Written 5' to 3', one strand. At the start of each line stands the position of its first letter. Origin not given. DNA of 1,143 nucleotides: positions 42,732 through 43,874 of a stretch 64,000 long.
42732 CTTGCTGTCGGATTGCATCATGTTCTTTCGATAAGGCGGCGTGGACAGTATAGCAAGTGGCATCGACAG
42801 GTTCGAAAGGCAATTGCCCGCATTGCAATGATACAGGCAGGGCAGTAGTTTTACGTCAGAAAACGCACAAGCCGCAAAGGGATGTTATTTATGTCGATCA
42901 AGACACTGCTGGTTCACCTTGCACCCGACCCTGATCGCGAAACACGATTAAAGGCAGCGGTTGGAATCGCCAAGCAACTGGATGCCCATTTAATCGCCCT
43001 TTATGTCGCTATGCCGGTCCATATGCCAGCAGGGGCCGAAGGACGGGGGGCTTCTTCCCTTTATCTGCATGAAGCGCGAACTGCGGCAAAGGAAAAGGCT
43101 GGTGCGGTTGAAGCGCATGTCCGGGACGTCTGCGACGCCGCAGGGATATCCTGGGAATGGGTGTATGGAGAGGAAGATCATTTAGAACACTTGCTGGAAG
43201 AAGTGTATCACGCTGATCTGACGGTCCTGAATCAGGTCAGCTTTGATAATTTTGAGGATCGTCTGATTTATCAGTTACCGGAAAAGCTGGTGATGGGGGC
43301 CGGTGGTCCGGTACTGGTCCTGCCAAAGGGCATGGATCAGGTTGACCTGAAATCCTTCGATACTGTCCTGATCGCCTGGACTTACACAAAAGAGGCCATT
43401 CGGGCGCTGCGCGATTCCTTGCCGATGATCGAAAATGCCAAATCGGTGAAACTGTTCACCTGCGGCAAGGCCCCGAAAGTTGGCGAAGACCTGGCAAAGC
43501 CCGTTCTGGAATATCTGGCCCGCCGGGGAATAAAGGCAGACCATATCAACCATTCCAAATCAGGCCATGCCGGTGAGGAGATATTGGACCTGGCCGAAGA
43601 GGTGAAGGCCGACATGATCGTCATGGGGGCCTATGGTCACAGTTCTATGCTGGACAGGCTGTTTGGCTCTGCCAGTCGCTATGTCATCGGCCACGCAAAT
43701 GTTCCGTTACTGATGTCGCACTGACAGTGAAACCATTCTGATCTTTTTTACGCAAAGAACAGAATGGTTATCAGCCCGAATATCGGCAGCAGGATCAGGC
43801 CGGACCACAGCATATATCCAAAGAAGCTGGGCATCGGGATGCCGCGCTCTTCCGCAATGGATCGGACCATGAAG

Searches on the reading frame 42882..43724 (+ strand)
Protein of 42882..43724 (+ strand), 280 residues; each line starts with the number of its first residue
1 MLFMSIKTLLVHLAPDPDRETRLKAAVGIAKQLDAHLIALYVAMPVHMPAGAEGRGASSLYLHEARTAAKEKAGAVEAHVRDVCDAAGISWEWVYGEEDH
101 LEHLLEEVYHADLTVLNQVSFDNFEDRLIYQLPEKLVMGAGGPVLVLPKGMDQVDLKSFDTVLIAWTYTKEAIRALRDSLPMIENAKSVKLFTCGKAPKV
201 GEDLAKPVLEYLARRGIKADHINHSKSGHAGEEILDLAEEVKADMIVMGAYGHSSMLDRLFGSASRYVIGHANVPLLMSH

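Call 82: search_protein_families(library=pfam, proteins=[window:42882-43724:+], max_evalue=0.001)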
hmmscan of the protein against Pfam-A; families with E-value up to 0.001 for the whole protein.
window:42882-43724:+ (280 aa): 1 family
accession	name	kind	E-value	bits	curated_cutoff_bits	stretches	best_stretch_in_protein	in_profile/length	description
PF00582.32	Usp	-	9e-22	78.6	24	2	213-278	74-139/141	Universal stress protein family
